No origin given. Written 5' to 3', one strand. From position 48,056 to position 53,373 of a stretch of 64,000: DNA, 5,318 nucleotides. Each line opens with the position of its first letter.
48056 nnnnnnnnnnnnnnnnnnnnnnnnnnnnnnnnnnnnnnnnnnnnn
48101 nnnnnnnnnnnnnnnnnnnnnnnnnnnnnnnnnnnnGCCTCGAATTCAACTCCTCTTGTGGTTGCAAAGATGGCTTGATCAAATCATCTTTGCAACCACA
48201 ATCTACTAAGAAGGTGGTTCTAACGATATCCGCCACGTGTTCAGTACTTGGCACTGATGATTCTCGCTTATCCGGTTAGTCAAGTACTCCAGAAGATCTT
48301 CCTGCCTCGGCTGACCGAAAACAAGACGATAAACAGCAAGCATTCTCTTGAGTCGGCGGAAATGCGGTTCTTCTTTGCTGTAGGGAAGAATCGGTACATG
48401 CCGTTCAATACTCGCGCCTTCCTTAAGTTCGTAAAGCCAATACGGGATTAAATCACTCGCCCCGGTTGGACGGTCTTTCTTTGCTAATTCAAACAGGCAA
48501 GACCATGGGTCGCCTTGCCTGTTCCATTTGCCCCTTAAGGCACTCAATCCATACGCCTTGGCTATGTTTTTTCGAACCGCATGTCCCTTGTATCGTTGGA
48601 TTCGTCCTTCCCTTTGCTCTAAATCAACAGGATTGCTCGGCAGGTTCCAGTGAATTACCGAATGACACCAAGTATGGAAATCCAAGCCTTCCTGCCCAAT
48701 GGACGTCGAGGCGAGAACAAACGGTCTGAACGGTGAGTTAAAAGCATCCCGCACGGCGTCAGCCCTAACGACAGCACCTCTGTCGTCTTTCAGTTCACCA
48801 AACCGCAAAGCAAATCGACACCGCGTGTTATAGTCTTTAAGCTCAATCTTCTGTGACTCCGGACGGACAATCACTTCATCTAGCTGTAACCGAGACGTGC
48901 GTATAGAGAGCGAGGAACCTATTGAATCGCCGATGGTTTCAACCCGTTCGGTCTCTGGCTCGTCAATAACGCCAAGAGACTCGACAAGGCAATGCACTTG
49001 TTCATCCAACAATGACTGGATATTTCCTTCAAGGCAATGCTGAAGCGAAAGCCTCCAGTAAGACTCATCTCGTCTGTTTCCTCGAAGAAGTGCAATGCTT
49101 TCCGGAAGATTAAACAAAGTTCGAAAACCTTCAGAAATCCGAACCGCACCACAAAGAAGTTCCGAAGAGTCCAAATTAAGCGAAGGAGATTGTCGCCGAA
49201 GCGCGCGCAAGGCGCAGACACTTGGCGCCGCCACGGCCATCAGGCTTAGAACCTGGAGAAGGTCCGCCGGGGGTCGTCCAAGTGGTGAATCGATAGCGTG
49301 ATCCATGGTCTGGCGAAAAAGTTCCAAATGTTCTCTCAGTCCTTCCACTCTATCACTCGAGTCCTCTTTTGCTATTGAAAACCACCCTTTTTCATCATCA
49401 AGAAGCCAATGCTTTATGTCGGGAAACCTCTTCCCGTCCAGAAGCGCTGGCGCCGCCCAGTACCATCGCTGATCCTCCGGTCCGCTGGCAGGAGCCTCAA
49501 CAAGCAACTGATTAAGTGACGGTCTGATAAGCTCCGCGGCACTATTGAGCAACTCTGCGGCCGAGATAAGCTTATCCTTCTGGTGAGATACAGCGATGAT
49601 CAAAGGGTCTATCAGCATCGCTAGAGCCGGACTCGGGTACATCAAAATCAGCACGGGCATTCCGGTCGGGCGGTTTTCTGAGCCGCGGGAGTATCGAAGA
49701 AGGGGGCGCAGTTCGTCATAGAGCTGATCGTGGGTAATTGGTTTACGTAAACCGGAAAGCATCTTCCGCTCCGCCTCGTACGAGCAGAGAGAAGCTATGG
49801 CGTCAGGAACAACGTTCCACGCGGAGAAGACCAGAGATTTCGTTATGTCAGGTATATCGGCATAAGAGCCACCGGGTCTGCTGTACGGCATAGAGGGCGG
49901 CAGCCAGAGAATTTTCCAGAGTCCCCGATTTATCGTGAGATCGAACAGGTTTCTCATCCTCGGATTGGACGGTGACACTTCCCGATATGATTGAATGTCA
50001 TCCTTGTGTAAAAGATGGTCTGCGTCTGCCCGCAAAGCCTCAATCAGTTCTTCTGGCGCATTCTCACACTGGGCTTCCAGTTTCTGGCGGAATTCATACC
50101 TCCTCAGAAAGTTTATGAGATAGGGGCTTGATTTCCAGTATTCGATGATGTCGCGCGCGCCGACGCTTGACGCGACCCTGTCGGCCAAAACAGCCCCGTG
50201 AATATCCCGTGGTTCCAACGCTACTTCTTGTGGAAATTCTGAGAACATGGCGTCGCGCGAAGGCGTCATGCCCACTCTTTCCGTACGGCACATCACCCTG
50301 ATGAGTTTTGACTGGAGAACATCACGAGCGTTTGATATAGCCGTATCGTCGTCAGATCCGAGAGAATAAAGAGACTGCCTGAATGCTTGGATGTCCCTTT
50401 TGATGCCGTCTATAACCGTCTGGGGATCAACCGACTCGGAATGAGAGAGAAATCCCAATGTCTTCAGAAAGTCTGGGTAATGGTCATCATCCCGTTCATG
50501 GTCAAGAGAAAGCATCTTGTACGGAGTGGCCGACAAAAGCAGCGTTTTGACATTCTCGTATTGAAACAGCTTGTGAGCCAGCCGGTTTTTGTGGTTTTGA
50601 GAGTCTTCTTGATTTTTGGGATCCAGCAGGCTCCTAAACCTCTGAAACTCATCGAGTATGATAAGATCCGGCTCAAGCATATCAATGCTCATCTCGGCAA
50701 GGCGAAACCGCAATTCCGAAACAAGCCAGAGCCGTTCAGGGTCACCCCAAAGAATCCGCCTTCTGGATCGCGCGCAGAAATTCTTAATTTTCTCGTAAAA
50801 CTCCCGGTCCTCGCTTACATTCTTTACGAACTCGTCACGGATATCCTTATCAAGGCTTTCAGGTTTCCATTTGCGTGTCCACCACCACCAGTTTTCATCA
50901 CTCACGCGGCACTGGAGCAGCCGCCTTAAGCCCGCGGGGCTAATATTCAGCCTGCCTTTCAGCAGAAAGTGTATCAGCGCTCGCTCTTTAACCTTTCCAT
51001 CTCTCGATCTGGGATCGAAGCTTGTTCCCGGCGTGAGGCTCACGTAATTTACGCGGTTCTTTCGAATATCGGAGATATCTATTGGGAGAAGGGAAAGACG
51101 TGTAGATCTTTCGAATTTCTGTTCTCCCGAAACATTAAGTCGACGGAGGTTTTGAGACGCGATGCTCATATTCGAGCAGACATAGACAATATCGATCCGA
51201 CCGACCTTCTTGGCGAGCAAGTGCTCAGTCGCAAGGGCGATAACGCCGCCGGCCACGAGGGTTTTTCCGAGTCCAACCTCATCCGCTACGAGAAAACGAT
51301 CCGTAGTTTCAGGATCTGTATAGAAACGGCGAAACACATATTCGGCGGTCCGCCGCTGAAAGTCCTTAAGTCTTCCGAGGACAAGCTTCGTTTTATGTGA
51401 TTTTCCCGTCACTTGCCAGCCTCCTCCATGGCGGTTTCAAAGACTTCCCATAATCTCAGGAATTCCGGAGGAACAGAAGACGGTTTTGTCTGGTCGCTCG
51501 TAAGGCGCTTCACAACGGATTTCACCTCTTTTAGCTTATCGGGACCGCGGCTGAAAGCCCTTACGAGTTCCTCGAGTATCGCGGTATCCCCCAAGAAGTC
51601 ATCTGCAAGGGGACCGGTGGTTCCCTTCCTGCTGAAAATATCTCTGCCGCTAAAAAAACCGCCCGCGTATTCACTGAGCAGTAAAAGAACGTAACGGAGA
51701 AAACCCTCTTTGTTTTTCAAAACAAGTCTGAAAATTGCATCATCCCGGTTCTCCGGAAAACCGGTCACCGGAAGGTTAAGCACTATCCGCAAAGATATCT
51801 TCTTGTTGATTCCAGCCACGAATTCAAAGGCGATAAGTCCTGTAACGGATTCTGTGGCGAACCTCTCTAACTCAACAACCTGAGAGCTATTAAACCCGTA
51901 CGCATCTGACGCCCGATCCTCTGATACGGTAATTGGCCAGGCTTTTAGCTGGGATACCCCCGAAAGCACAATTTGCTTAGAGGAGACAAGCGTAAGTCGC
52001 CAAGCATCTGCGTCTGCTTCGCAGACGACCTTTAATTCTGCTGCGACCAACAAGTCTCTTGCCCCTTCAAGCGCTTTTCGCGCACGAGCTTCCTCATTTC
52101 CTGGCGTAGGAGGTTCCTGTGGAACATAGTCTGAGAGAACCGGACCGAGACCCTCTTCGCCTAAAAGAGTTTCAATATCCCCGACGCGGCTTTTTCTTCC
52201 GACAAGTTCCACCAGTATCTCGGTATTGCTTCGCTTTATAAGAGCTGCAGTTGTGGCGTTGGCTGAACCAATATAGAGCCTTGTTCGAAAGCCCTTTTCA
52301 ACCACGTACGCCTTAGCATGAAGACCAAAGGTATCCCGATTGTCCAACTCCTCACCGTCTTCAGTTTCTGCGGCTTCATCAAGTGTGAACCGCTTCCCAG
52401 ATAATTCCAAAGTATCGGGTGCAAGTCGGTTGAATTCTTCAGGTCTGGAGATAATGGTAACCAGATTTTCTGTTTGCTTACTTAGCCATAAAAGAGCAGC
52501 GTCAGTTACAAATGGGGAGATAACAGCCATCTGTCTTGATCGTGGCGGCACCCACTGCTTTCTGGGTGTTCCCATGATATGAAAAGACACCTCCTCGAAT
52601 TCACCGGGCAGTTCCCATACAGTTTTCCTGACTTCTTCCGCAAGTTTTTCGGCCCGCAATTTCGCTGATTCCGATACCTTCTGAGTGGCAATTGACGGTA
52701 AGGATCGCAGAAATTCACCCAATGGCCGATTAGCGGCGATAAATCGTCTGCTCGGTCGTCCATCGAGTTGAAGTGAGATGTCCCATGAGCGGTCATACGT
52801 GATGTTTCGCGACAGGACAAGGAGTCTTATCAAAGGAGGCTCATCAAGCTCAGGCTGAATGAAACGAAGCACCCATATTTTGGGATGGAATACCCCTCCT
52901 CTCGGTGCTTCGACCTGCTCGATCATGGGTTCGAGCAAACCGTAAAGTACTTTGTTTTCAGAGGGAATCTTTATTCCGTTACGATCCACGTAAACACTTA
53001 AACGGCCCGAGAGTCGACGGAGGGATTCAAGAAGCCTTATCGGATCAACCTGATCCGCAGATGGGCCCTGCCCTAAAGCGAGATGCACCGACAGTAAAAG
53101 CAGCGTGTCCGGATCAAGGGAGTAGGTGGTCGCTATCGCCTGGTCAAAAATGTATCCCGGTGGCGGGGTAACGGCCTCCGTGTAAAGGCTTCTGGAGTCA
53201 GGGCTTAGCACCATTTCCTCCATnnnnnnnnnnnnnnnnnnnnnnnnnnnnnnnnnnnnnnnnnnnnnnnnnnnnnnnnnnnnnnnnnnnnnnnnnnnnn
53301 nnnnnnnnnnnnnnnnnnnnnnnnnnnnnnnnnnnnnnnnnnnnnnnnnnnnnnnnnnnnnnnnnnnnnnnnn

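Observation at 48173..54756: Three-gene operon (unknown 405 aa, two-HKD PLD nuclease, SNF2-like helicase) flanked by 28-bp direct repeats between dnaK and aceE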

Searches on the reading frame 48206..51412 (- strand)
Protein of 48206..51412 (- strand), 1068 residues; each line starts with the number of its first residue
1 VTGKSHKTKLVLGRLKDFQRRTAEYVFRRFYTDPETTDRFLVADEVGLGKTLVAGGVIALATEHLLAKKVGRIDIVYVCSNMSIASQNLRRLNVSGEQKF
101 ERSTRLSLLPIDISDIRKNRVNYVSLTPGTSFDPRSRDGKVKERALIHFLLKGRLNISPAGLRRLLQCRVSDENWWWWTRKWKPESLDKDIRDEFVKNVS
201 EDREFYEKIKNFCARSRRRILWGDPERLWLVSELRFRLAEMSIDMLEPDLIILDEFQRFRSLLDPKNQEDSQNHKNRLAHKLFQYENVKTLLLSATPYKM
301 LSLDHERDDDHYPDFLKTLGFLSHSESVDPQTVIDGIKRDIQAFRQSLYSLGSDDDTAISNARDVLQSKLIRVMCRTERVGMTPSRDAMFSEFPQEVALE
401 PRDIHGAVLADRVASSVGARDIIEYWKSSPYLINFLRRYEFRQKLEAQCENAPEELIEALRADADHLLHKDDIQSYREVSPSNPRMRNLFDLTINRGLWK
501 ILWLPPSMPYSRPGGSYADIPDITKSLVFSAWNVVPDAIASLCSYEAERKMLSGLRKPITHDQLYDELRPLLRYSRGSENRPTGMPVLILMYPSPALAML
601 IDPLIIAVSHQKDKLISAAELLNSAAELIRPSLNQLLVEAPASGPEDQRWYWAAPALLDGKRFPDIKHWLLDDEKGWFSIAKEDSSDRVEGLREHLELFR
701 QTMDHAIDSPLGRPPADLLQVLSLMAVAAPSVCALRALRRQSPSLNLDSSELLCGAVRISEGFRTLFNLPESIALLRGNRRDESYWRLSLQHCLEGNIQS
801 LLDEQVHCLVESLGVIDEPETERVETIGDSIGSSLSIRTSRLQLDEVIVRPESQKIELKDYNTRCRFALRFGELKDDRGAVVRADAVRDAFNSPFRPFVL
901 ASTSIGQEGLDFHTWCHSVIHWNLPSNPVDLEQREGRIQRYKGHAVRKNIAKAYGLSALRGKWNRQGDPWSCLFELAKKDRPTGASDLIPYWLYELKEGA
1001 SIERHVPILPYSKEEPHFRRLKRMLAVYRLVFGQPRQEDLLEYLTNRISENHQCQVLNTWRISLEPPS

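Call 4: search_protein_families(library=pfam, proteins=[window:48206-51412:-], max_evalue=0.01)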
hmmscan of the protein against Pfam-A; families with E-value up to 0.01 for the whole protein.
window:48206-51412:- (1068 aa): 2 families
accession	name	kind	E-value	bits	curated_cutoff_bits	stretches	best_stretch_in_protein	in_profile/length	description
PF00270.35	DEAD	-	1.3e-06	28.7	26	0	206-298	86-161/167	DEAD/DEAH box helicase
PF00271.37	Helicase_C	-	1.9e-06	28.5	23.5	1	889-941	59-109/110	Helicase conserved C-terminal domain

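Call 5: search_protein_families(library=padloc, proteins=[window:48206-51412:-], max_evalue=0.01)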
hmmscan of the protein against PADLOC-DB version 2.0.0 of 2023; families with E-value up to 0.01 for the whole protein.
window:48206-51412:- (1068 aa): 25 families
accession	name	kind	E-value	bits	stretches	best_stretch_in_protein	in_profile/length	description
PDLC03830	ZacC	-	0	1128.7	1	9-1066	7-1016/1019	-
PDLC04556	PDC-M27C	-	4.8e-18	62.9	1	887-944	746-803/892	-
PDLC02621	DrmD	-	2.7e-16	57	1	863-945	548-627/1040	DrmD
PDLC04554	PDC-M27C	-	8e-15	52.1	1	890-945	762-817/1217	-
PDLC02572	DrmA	-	1.7e-12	44.1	1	873-943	555-623/1043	DrmA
PDLC02634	DrmD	-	6e-12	42.2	2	899-943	541-585/900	DrmD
PDLC02843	DpdE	-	6.4e-12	42.2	2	899-949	622-671/1091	DpdE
PDLC02500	BrxHI|BrxHII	-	7.9e-12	42.5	2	886-941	521-573/933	BrxHI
PDLC02633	DrmD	-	1.7e-11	40.9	1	866-945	555-632/839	DrmD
PDLC04555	PDC-M27C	-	4.3e-11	40.2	1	889-944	498-553/656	-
PDLC02840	DpdE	-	7.3e-11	39.1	2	26-58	167-197/1091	DpdE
PDLC02623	DrmD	-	1.6e-10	37.4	1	879-947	562-629/1040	DrmD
PDLC02619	DrmD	-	1e-09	35.1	1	881-942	476-534/872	DrmD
PDLC02504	BrxHI|BrxHII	-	7.4e-09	32.1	1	887-942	528-582/971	BrxHII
PDLC02846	DpdE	-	1.5e-08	31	2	899-944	618-663/1034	DpdE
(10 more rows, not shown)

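Call 6: search_protein_families(library=ncbifam, proteins=[window:48206-51412:-], max_evalue=0.01)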
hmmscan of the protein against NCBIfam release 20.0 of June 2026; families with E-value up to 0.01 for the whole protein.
window:48206-51412:- (1068 aa): 5 families
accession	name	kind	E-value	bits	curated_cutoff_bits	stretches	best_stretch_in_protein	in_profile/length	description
NF038317.1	DISARM_DrmD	equivalog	2.4e-16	59.3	610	1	885-943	549-610/1021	DISARM system SNF2-like helicase DrmD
NF041062.1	DpdE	equivalog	1.2e-14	53.3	500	2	887-952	586-649/1048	protein DpdE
NF042964.1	phospholipD_antiphage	equivalog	9.2e-10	37.5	1100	1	900-942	749-790/895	phospholipase D-like domain-containing anti-phage protein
NF003426.0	PRK04914.1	equivalog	1.8e-09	36.4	576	2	899-940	550-590/959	RNA polymerase-associated protein RapA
NF038318.1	DISARM_DrmD_b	equivalog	4.7e-09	34.9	950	1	881-942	473-531/868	DISARM system SNF2-like helicase DrmD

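Call 77: search_solved_structures(query=window:48206-51412:-, max_evalue=0.01)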
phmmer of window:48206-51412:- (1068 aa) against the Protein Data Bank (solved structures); distinct sequences matched with E-value up to 0.01: 5.
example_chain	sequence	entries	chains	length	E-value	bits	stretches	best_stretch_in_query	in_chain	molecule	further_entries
8so8_A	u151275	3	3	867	0.00066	20.6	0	898-947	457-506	RNA polymerase-associated protein RapA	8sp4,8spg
6bog_A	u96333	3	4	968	0.00094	20.1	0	898-947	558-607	RNA polymerase-associated protein RapA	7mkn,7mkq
4s20_K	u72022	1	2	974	0.00096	20.1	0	898-947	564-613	RNA polymerase-associated protein RapA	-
7m8e_F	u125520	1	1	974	0.00096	20.1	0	898-947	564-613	RNA polymerase-associated protein RapA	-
8t0l_F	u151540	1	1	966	0.006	17.4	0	898-947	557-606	RNA polymerase-associated protein RapA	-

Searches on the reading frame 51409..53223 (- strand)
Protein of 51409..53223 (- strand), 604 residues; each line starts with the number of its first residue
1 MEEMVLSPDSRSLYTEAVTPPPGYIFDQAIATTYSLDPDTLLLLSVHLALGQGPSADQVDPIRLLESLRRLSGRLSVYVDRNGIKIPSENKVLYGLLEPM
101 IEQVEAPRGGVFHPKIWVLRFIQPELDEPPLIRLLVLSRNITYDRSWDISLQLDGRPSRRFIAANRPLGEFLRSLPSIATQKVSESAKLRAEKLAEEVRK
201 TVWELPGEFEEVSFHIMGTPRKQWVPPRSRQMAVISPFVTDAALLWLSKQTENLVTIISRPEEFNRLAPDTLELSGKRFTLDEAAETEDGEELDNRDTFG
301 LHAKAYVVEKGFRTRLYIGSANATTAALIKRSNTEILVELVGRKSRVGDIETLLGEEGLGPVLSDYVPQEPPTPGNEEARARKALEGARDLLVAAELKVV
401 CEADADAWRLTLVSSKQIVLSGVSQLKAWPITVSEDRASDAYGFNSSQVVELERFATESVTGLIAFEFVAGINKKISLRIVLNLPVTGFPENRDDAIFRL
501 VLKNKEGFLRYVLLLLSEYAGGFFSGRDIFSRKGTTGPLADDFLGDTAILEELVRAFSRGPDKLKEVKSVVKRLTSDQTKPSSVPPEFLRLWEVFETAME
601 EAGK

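Call 4: search_protein_families(library=pfam, proteins=[window:51409-53223:-], max_evalue=0.01)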
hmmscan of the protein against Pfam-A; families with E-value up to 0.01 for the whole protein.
window:51409-53223:- (604 aa): 1 family
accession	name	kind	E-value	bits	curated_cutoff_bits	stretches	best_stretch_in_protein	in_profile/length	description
PF13091.12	PLDc_2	-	0.00057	20.2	27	1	300-343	80-118/132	PLD-like domain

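Call 5: search_protein_families(library=padloc, proteins=[window:51409-53223:-], max_evalue=0.01)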
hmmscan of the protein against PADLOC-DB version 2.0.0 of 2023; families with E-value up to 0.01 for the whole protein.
window:51409-53223:- (604 aa): 2 families
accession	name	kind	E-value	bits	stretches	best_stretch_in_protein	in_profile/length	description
PDLC03829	ZacB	-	1.1e-170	567.4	1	6-602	2-584/586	-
PDLC02614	DrmC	-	0.00059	17.7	1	297-343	100-138/153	DrmC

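Call 6: search_protein_families(library=ncbifam, proteins=[window:51409-53223:-], max_evalue=0.01)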
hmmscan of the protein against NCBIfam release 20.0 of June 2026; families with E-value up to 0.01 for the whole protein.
window:51409-53223:- (604 aa): 0 families

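Call 76: search_solved_structures(query=window:51409-53223:-, max_evalue=1)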
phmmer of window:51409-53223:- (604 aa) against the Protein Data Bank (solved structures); distinct sequences matched with E-value up to 1: 1.
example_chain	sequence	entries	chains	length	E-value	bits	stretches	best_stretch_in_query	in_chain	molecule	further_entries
3cuq_C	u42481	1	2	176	0.67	11.7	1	226-302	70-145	Vacuolar protein-sorting-associated protein 25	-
